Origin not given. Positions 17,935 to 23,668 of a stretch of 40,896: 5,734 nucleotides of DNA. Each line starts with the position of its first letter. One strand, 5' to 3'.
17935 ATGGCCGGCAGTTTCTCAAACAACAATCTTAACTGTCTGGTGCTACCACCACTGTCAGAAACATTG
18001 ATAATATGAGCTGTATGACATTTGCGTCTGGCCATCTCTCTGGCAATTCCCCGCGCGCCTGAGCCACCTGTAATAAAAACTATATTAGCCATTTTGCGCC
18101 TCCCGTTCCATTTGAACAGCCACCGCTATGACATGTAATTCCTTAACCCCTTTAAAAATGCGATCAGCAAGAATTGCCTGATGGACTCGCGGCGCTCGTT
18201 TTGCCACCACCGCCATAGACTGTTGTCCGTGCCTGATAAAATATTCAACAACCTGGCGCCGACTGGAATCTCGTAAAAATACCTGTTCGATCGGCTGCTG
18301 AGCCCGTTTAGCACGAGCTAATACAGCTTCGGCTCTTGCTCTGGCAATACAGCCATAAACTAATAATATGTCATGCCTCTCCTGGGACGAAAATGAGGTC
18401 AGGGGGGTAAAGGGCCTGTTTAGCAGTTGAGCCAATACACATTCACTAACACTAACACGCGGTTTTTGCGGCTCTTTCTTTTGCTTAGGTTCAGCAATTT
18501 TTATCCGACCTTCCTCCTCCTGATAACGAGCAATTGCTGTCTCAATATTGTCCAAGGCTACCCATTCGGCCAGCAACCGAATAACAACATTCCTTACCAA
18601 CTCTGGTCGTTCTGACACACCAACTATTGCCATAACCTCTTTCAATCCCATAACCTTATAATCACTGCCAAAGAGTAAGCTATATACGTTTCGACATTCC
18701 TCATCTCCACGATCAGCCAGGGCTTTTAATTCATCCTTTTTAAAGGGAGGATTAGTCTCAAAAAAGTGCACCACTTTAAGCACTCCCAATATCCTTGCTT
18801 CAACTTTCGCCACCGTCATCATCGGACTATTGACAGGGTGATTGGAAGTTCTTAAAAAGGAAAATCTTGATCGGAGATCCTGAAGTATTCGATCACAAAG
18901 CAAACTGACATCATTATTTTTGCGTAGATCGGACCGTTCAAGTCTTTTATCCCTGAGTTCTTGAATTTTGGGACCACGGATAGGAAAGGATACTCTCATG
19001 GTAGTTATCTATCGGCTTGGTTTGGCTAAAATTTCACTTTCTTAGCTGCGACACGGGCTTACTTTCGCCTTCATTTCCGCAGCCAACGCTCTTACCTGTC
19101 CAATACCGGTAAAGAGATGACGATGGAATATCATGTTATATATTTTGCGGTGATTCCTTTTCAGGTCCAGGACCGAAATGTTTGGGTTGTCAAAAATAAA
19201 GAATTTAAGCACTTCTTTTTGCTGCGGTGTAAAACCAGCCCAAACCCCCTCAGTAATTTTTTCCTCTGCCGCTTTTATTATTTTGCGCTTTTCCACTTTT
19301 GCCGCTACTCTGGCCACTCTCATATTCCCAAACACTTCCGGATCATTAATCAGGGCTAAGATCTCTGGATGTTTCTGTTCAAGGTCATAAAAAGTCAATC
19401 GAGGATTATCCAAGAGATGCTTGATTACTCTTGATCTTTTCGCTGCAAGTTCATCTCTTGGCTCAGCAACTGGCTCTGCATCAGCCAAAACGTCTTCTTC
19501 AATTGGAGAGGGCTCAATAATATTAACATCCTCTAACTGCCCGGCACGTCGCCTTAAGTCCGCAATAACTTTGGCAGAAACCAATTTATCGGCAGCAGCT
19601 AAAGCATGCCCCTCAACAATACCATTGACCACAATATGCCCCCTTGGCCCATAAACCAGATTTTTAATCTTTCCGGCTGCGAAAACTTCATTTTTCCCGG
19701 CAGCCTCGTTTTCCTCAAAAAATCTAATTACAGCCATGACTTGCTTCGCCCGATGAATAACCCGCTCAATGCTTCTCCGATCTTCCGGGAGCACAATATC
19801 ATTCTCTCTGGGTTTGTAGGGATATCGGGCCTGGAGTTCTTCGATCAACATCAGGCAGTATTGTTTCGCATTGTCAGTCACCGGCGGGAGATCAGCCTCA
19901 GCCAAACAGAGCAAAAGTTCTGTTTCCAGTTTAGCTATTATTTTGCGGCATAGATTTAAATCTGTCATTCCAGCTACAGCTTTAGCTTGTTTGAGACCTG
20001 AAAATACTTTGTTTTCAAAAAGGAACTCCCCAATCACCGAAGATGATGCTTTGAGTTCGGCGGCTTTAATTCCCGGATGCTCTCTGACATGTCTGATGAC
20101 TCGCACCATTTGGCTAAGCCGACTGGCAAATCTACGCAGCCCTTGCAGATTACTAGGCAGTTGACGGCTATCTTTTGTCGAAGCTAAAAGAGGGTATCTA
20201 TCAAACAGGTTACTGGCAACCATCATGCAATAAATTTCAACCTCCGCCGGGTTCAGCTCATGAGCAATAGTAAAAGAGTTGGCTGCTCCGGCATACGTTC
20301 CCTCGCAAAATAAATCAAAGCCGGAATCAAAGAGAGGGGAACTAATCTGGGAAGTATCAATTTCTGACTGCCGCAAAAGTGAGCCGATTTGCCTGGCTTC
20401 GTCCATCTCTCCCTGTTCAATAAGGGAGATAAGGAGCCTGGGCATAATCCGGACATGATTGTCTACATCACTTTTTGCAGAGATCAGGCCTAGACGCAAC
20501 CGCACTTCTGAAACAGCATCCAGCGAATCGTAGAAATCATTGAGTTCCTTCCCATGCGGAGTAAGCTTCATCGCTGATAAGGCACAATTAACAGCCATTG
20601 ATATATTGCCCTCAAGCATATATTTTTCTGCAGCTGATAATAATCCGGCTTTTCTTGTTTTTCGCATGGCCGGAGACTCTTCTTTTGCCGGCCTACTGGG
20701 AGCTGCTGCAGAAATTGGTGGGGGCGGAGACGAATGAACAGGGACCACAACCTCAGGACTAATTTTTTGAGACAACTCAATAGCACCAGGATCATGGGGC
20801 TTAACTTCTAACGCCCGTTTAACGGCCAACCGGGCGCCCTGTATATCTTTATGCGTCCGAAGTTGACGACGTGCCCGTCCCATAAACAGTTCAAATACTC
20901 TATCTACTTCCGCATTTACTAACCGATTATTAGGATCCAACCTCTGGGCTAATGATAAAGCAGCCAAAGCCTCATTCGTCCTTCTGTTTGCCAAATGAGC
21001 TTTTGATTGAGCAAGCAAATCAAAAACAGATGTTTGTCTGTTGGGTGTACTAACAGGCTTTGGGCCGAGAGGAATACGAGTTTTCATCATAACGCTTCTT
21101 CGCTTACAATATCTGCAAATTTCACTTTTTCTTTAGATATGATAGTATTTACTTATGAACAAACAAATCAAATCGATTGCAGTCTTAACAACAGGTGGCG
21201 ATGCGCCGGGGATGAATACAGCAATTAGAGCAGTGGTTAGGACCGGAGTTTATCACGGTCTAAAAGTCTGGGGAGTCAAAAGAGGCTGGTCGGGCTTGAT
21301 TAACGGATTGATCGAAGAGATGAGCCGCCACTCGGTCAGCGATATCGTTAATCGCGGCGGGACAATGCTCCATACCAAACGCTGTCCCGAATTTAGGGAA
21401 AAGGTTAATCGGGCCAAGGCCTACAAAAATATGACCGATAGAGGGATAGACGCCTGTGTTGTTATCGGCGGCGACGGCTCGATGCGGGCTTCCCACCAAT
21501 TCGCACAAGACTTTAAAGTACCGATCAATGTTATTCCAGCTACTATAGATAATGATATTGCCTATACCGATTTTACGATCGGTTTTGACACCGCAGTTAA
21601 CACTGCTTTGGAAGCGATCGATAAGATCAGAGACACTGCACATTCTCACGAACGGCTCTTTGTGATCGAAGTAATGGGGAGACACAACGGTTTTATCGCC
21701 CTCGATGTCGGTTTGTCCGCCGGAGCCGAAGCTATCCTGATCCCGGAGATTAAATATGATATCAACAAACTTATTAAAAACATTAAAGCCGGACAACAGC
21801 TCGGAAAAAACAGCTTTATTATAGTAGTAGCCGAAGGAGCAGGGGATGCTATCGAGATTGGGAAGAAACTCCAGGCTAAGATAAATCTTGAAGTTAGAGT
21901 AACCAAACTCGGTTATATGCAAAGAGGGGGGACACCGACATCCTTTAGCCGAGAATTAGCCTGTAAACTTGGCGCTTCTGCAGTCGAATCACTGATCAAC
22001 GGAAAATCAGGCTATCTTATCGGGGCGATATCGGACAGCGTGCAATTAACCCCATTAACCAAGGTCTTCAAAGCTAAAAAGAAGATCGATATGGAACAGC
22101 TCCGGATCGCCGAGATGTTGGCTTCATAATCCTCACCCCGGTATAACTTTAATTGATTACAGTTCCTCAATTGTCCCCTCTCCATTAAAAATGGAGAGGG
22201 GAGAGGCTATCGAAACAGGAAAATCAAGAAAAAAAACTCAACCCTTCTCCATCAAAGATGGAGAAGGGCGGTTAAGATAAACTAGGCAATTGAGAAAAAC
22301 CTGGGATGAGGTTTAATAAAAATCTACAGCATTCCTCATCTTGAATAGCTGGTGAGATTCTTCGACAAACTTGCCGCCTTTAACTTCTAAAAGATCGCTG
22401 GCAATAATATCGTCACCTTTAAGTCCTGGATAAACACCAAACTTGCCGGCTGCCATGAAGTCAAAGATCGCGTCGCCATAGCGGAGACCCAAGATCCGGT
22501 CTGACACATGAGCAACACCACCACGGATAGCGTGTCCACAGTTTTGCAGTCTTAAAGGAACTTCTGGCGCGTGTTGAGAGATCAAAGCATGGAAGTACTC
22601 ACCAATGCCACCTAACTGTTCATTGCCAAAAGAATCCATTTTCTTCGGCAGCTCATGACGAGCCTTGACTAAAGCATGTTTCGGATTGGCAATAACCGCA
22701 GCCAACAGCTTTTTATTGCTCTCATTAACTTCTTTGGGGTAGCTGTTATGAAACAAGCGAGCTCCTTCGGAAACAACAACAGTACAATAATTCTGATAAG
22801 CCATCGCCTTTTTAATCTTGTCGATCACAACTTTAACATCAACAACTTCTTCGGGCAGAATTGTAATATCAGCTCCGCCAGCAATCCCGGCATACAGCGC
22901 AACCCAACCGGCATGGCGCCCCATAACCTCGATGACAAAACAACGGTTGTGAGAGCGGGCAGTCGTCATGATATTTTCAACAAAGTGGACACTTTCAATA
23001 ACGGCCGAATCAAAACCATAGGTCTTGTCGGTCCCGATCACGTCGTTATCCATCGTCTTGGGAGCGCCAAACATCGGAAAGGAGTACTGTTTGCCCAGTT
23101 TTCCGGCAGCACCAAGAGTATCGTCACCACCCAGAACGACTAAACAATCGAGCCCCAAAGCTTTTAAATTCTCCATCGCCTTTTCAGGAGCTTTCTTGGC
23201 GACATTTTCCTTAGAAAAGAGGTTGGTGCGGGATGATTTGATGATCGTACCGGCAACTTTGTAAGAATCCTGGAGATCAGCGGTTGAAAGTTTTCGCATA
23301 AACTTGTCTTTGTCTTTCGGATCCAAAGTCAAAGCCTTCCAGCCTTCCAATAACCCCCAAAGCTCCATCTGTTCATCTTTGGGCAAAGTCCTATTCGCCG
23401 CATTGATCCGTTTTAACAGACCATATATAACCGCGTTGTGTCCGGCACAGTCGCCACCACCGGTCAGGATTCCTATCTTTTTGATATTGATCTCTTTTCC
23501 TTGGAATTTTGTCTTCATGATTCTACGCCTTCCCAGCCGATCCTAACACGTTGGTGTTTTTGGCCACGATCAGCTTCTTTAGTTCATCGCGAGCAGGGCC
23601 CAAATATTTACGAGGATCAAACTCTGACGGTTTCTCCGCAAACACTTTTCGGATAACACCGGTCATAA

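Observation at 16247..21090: Four-gene operon around a divergent YvcK/GlmR-CofD family protein with three orphan partners, wedged into the hexose-phosphate gene island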

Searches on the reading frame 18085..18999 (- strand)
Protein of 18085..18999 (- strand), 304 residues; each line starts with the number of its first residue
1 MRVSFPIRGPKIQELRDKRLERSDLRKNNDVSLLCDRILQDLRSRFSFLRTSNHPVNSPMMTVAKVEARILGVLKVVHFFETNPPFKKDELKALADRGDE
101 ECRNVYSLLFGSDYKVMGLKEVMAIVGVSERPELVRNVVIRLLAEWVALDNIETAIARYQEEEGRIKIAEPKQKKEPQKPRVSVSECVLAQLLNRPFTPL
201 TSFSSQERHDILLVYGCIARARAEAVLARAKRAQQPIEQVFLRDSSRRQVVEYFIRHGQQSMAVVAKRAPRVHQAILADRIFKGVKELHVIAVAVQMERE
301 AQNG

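Call 3: search_protein_families(library=pfam, proteins=[window:18085-18999:-], max_evalue=1)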
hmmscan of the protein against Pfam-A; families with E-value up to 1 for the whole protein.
window:18085-18999:- (304 aa): 0 families

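Call 4: search_protein_families(library=ncbifam, proteins=[window:18085-18999:-], max_evalue=1)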
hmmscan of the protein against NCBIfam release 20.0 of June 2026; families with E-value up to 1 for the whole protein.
window:18085-18999:- (304 aa): 0 families

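Call 19: search_protein_representatives(protein=window:18085-18999:-)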
Query: 304 residues. Proteins with E-value up to 0.001 (for the whole library): 1; up to 1e-10: 1; up to 1e-30: 1. The best 1 are listed.
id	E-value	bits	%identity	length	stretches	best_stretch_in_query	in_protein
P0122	6.9e-193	655.4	100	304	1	1-304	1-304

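Call 41: predict_structure(alignment_id=A2)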
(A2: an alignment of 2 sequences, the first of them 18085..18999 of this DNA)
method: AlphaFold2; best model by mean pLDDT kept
length: 304 residues; sequences in the alignment: 2
mean_pLDDT: 48.4   pTM: 0.33
mean pLDDT of the five models: 48.4, 47.1, 44.0, 43.6, 40.8
residues with pLDDT >= 90: 0; 70-90: 15; 50-70: 102; < 50: 187
segments of 3 or more residues with pLDDT < 50: 1-29, 48-61, 113-141, 143-203, 205-236, 261-276, 278-280
pLDDT, mean of each block of 10 residues (from residue 1): 31 34 36 59 53 37 56 64 63 78 69 43 40 48 44 40 32 30 40 41 47 43 43 47 60 60 45 47 56 63 53
secondary structure, 60 per line:
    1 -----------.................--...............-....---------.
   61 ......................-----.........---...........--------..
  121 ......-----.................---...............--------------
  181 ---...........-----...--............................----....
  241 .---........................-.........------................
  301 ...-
elements in order: H12-28 H31-45 H47-50 H60-82 H88-96 H100-110 H119-126 H132-148 H152-166 H184-194 H205-232 H237-241 H245-268 H270-278 H285-303

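Call 54: search_protein_families(library=phrogs, proteins=[window:18085-18999:-], max_evalue=0.1)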
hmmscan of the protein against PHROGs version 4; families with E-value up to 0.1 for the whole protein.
window:18085-18999:- (304 aa): 0 families

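Call 55: search_protein_families(library=padloc, proteins=[window:18085-18999:-], max_evalue=0.1)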
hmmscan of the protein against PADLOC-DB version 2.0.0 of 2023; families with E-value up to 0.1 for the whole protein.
window:18085-18999:- (304 aa): 0 families

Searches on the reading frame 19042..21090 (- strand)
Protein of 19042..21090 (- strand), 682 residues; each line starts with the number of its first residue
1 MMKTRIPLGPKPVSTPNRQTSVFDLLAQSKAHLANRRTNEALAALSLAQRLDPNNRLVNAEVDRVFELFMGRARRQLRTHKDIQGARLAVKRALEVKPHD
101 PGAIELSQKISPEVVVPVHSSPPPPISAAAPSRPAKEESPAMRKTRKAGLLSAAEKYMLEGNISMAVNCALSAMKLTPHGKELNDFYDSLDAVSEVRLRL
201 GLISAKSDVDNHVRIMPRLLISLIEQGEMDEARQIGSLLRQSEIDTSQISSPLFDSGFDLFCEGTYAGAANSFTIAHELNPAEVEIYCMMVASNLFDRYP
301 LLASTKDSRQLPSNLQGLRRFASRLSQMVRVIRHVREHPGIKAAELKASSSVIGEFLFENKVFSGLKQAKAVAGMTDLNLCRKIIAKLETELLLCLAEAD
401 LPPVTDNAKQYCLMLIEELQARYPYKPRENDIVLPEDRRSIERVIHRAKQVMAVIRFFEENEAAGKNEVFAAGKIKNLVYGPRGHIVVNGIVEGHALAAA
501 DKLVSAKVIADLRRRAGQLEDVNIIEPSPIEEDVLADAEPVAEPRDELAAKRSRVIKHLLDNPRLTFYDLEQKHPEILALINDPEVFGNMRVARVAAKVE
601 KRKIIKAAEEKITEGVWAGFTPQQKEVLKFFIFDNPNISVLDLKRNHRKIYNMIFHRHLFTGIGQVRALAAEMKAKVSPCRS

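Call 3: search_protein_families(library=pfam, proteins=[window:19042-21090:-], max_evalue=1)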
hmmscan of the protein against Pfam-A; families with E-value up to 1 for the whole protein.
window:19042-21090:- (682 aa): 4 families
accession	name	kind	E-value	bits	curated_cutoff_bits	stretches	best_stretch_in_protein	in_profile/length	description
PF07719.23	TPR_2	-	1.3e-05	25.4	27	1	27-55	6-34/34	Tetratricopeptide repeat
PF13428.12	TPR_14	-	0.00012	22.8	23.5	0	26-58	5-37/44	Tetratricopeptide repeat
PF14559.12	TPR_19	-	0.0022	18.7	25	0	30-57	33-60/68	Tetratricopeptide repeat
PF00515.34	TPR_1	-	0.25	11.6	27.8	0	31-55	10-34/34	Tetratricopeptide repeat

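Call 4: search_protein_families(library=ncbifam, proteins=[window:19042-21090:-], max_evalue=1)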
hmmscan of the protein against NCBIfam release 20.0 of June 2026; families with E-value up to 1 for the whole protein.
window:19042-21090:- (682 aa): 0 families

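Call 13: find_homologous_proteins(query=window:19042-21090:-, max_evalue=0.001)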
Query window:19042-21090:- (682 aa): 1 proteins with E <= 0.001 among 8000 candidates.
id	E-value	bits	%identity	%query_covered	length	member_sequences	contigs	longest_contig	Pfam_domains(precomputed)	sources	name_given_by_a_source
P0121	0.0e+0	1498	100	100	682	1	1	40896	PF07719.24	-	-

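Call 54: search_protein_families(library=phrogs, proteins=[window:19042-21090:-], max_evalue=0.1)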
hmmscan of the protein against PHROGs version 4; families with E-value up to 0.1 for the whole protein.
window:19042-21090:- (682 aa): 0 families

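Call 55: search_protein_families(library=padloc, proteins=[window:19042-21090:-], max_evalue=0.1)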
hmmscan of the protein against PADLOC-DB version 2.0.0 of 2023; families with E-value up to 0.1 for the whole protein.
window:19042-21090:- (682 aa): 0 families

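Call 56: find_related_loci(query=window:19042-21090:-, collection=metagenome_contigs, flank=10000)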
Query window:19042-21090:- (682 aa) in metagenome_contigs; peptide patterns used: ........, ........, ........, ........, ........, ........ (x = any residue, [..] = any of these).
62 stretches matched a pattern, but none encodes a relative of the query by tblastn (E <= 1e-3).

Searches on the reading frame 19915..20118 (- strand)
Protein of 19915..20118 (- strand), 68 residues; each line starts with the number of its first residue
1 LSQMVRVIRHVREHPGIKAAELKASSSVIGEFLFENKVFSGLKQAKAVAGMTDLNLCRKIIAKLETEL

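Call 48: search_solved_structures(query=A5, max_evalue=10)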
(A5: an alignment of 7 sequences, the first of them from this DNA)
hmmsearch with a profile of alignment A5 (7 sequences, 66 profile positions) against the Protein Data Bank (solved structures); distinct sequences matched with E-value up to 10: 4.
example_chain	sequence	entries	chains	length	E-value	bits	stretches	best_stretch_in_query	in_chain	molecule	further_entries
7pbw_BA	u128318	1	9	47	1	12.7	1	26-52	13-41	Light-harvesting protein B-800/850 beta chain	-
5hmh_A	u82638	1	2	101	1.1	12.5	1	21-42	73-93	E3 ubiquitin-protein ligase Mdm2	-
5hmi_A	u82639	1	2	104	1.2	12.4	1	21-42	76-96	E3 ubiquitin-protein ligase Mdm2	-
4jv7_A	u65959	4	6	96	1.3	12.3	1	21-40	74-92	E3 ubiquitin-protein ligase Mdm2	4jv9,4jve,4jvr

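Call 49: search_protein_families(library=pfam, alignment_id=A5, max_evalue=10)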
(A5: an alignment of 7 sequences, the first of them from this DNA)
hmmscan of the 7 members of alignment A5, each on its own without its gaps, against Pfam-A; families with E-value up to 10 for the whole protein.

A. member 1, seq(68 aa): 1 family
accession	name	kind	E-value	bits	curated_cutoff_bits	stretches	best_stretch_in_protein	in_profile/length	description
PF00701.28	DHDPS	-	0.11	11.7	22.1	1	4-67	214-277/289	Dihydrodipicolinate synthetase family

B. families by the number of members that match (of 7 scanned): 6 families
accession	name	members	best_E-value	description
PF23195.1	UBQLN1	1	0.052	Ubiquilin-1-like domain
PF00701.28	DHDPS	1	0.11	Dihydrodipicolinate synthetase family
PF21964.2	NSF_ATPase_lid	1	0.11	NSF, AAA+ ATPase lid domain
PF04904.21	SAM_NCD1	1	0.11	NAB conserved region 1 (NCD1) SAM domain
PF00919.26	UPF0004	1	0.17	Uncharacterized protein family UPF0004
PF06831.19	H2TH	1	0.22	Formamidopyrimidine-DNA glycosylase H2TH domain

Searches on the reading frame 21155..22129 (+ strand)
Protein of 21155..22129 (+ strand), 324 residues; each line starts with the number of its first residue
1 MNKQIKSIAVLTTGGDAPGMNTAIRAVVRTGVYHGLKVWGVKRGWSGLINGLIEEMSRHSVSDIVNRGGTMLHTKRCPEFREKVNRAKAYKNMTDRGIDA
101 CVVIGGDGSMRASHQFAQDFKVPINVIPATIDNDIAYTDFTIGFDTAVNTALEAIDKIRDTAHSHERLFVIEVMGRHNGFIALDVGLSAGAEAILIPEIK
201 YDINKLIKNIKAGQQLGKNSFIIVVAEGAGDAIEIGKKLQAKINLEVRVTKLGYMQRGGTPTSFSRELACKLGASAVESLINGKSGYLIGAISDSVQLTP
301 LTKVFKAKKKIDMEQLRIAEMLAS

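Call 3: search_protein_families(library=pfam, proteins=[window:21155-22129:+], max_evalue=1)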
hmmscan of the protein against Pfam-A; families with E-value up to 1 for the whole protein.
window:21155-22129:+ (324 aa): 5 families
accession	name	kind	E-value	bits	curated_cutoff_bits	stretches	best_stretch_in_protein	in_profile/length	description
PF00365.25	PFK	-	4.9e-106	354.6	30.9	1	8-279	2-276/277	Phosphofructokinase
PF01513.26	NAD_kinase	-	3.6e-05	24.5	25.5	1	79-129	55-104/130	ATP-NAD kinase N-terminal domain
PF00781.29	DAGK_cat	-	4.4e-05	23.5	23.6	1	86-155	44-112/125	Diacylglycerol kinase catalytic domain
PF22410.1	DnaG_helical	-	0.11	13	27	1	287-316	23-52/55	DNA primase DnaG, helical domain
PF19746.4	DUF6233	-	0.14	12.7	27.6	1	66-102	8-50/59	Family of unknown function (DUF6233)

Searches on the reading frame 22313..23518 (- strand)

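Call 3: search_protein_families(library=pfam, proteins=[window:22313-23518:-], max_evalue=1)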
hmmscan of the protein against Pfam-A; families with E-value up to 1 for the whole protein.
window:22313-23518:- (401 aa): 2 families
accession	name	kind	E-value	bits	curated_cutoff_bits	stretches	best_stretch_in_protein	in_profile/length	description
PF00365.25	PFK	-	2.9e-71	240.5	30.9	1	14-354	1-276/277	Phosphofructokinase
PF01513.26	NAD_kinase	-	0.0089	16.8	25.5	1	102-151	52-101/130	ATP-NAD kinase N-terminal domain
